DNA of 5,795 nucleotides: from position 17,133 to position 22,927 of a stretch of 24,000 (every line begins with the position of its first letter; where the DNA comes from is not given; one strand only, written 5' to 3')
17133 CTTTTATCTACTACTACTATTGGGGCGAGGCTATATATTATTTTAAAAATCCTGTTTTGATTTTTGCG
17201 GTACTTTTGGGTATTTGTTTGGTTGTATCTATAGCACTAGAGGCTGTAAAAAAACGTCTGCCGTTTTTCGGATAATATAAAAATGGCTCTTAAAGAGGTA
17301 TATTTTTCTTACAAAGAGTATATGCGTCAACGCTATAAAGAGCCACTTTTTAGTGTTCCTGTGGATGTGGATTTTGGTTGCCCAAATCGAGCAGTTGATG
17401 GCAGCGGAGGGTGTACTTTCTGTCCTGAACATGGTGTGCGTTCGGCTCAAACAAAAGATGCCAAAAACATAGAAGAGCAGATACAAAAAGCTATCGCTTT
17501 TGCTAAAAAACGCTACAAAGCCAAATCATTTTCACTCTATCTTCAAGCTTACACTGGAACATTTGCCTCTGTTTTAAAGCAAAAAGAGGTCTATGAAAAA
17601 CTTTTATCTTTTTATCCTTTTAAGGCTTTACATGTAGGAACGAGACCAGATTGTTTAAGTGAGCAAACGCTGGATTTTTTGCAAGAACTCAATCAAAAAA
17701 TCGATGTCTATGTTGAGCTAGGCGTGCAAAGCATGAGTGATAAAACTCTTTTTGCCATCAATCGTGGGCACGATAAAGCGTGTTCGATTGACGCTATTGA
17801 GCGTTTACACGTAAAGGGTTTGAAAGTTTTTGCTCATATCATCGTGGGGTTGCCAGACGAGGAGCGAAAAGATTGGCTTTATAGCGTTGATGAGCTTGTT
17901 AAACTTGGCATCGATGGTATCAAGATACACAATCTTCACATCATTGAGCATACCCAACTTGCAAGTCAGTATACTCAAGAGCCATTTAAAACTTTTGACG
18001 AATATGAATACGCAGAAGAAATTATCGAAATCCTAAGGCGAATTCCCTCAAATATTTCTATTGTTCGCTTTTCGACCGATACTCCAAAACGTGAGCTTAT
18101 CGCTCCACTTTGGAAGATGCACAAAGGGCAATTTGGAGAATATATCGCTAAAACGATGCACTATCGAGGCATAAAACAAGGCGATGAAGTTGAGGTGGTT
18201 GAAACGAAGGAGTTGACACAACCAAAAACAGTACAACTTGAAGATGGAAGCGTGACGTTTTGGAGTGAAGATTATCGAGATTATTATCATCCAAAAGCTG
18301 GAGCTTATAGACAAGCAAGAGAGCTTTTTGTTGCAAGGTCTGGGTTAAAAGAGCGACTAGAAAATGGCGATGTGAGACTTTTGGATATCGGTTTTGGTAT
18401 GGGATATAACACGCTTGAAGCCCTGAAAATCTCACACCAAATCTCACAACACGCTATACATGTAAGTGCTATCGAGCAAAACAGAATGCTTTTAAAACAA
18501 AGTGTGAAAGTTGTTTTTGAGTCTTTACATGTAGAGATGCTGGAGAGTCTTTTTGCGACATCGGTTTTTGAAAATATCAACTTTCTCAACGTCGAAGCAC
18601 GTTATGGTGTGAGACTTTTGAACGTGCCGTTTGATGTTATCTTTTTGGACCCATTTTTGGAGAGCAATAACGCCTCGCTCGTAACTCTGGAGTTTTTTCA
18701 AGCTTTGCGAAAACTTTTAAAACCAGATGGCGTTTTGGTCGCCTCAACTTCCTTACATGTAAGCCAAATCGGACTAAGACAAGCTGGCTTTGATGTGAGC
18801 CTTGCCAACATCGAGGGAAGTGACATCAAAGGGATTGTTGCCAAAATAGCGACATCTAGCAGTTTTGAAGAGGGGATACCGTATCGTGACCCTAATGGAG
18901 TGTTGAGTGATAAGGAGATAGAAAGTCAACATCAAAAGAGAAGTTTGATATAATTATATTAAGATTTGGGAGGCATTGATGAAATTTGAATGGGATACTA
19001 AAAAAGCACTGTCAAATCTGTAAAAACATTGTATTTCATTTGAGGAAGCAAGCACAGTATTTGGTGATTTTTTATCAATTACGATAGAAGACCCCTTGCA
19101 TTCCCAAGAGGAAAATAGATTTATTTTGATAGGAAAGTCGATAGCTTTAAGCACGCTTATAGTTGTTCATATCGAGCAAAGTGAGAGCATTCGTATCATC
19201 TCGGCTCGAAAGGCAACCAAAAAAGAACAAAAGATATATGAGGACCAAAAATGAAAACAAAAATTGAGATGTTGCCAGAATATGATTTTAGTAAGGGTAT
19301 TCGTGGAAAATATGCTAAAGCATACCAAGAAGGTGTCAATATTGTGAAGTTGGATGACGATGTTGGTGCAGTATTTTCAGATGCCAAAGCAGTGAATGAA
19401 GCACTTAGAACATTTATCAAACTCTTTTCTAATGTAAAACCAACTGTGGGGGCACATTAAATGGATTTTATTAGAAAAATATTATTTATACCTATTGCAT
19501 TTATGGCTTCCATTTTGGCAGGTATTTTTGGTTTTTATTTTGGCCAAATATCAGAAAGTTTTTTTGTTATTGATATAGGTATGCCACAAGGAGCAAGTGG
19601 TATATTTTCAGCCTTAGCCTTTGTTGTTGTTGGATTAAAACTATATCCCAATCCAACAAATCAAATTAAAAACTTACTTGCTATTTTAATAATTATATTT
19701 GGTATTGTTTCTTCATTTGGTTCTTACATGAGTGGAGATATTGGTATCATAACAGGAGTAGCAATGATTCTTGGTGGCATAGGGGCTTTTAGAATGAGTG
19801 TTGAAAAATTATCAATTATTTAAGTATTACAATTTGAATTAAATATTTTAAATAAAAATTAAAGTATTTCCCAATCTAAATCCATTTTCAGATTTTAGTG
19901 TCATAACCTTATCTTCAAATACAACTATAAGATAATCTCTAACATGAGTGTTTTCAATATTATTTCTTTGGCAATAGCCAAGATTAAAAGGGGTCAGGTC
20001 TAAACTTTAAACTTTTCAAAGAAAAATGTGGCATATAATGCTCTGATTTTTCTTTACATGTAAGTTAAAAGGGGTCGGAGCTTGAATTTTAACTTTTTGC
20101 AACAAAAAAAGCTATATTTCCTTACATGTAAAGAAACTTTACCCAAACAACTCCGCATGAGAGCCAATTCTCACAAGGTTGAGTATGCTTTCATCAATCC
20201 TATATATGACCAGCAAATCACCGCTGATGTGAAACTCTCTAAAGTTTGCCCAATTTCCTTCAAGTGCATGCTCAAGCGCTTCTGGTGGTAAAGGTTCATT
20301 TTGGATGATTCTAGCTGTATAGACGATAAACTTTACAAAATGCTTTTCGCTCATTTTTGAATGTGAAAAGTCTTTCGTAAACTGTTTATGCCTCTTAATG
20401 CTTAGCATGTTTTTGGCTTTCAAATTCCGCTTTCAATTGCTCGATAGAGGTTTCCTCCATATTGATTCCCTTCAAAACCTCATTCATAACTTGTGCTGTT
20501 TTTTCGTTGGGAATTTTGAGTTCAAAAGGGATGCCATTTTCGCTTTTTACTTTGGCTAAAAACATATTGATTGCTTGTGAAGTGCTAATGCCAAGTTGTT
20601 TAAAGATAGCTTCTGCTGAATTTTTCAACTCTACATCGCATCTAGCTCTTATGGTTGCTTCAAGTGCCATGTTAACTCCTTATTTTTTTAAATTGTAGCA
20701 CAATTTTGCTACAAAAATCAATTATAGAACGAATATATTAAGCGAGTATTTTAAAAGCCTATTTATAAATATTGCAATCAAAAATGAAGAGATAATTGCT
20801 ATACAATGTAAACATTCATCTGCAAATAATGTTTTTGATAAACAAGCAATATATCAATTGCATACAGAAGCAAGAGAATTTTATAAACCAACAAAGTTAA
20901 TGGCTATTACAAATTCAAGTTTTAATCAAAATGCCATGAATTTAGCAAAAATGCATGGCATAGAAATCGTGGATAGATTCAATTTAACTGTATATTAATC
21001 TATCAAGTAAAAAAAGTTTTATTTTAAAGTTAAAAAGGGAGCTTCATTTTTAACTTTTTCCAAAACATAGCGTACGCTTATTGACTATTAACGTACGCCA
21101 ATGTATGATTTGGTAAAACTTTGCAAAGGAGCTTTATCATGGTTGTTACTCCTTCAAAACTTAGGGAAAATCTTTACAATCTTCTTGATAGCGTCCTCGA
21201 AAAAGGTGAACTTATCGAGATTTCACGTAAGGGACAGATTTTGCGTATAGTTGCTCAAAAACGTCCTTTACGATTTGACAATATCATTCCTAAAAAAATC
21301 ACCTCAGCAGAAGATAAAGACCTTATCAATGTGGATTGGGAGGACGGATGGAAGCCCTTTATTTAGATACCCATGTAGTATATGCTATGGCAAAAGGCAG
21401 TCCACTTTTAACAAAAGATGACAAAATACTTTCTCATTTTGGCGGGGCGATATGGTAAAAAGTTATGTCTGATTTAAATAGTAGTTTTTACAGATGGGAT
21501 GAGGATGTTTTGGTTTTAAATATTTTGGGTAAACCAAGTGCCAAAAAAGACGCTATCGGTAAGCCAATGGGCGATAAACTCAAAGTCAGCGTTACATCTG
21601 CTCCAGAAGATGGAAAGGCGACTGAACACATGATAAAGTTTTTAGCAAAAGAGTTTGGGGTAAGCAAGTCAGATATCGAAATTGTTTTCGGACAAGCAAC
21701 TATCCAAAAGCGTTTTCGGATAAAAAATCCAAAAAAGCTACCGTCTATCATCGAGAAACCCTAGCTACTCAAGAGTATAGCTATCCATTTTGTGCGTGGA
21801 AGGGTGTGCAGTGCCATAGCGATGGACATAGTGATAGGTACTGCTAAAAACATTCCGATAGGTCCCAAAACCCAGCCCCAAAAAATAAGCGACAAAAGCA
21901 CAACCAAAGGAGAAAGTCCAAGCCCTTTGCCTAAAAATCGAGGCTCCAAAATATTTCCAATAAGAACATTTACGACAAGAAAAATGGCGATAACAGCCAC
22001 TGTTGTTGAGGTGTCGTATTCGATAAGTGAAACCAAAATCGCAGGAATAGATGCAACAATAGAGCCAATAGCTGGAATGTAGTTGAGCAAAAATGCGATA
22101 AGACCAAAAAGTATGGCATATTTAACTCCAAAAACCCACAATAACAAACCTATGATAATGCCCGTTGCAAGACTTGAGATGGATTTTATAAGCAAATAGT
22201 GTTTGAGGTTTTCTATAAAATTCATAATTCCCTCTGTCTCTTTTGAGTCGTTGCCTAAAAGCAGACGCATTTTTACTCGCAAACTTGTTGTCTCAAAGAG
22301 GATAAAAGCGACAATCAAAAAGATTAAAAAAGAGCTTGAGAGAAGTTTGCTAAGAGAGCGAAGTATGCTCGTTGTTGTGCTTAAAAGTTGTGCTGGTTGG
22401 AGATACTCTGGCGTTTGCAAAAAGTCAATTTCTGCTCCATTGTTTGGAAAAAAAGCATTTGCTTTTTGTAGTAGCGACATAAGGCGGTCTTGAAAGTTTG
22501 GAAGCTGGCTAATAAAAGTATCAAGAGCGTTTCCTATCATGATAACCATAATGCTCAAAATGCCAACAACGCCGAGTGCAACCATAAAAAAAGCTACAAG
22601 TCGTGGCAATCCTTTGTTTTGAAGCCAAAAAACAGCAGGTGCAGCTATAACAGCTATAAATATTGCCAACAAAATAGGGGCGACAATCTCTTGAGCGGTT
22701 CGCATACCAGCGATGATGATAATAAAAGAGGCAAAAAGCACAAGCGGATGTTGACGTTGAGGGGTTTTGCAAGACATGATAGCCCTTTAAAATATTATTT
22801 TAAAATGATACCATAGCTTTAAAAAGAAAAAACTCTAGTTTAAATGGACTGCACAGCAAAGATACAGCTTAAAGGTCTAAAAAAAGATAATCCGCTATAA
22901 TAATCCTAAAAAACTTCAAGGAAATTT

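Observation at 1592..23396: Highly iterated palindrome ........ (consensus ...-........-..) scattered through genes and spacers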

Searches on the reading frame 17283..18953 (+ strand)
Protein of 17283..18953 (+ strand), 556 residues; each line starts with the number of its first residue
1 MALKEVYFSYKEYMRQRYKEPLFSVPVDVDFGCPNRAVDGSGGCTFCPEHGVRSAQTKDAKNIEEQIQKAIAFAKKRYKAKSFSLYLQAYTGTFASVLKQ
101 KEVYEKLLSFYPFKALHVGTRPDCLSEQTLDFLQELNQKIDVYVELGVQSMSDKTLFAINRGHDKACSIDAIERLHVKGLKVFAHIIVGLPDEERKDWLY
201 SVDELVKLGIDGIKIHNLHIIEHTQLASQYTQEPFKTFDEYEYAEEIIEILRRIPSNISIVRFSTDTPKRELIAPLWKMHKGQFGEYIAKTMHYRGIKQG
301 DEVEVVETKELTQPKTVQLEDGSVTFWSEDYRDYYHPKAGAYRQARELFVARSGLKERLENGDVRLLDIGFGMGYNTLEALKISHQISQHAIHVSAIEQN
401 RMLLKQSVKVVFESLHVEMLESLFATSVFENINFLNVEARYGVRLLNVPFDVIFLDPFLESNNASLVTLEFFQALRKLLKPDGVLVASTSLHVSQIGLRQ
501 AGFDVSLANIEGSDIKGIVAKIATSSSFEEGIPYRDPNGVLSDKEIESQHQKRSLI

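Call 9: search_protein_families(library=ncbifam, proteins=[window:17283-18953:+])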
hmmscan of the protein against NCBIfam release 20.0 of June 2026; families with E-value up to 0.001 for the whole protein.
window:17283-18953:+ (556 aa): 26 families (the best 25 are shown)
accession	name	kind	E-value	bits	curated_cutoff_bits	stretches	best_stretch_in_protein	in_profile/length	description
TIGR01212.1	TIGR01212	equivalog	4.7e-84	282.1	180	1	7-302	2-299/302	tRNA modification radical SAM protein MnmL/YtqA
TIGR01211.1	ELP3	subfamily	1.3e-20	73.4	350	1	115-332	194-406/522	tRNA uridine(34) 5-carboxymethylaminomethyl modification radical SAM/GNAT enzyme Elp3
NF033855.1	tRNA_MNMC2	equivalog_domain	1.8e-19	70.5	136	1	328-506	3-192/209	tRNA (5-methylaminomethyl-2-thiouridine)(34)-methyltransferase MnmC2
NF002480.1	PRK01747.1-1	equivalog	2.8e-13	49.2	540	2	324-386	11-74/645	bifunctional tRNA (5-methylaminomethyl-2-thiouridine)(34)-methyltransferase MnmC2/FAD-dependent 5-carboxymethylaminomethyl-2-thiouridine(34)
TIGR04013.1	B12_SAM_MJ_1487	hypoth_equivalog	2.9e-13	49.4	251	1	120-227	247-354/382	TIGR04013 family B12-binding domain/radical SAM domain-containing protein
TIGR03994.1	rSAM_HemZ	equivalog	4.8e-12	45.7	321.4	1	44-237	98-293/401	coproporphyrinogen dehydrogenase HemZ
TIGR04014.1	B12_SAM_MJ_0865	equivalog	2.1e-10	40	360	1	41-234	170-362/434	methyl-coenzyme M reductase glutamine C-methyltransferase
NF006065.0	PRK08207.2-4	equivalog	3.6e-10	39.4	922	1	119-240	266-386/484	coproporphyrinogen III oxidase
NF006067.1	PRK08208.1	equivalog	8.5e-10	38.1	380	1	115-248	126-257/427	STM4012 family radical SAM protein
NF002481.1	PRK01747.1-2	equivalog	1.8e-09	37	600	1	325-524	7-218/611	bifunctional tRNA (5-methylaminomethyl-2-thiouridine)(34)-methyltransferase MnmC2/FAD-dependent 5-carboxymethylaminomethyl-2-thiouridine(34)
NF006064.0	PRK08207.2-2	equivalog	3.7e-09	36.1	504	1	120-249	243-364/465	coproporphyrinogen III oxidase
NF006060.0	PRK08207.1-3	equivalog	1.8e-08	33.6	653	1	101-233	228-359/477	coproporphyrinogen III oxidase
TIGR04107.1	rSAM_HutW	equivalog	8.2e-08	31.5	400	1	145-237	156-249/419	heme anaerobic degradation radical SAM methyltransferase ChuW/HutW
TIGR00539.1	hemN_rel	equivalog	1.2e-07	31.1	205.4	1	116-243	89-216/361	radical SAM family heme chaperone HemW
TIGR00089.1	TIGR00089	subfamily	1.9e-07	30.3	251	1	23-215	139-325/429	MiaB/RimO family radical SAM methylthiotransferase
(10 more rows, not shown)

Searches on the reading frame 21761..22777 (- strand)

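Call 9: search_protein_families(library=ncbifam, proteins=[window:21761-22777:-])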
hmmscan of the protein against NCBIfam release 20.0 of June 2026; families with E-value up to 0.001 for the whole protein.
window:21761-22777:- (338 aa): 3 families
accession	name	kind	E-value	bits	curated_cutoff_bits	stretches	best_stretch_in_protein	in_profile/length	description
NF008930.0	PRK12287.1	subfamily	1.6e-76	258.2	318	1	13-337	15-339/344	AI-2E family transporter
TIGR02872.1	spore_ytvI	equivalog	7.1e-21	75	198.15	1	12-317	3-330/341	sporulation integral membrane protein YtvI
NF045801.1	efflux_ABUW_0982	equivalog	3.5e-12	46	675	1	193-324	208-341/392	chloramphenicol efflux transporter CxpE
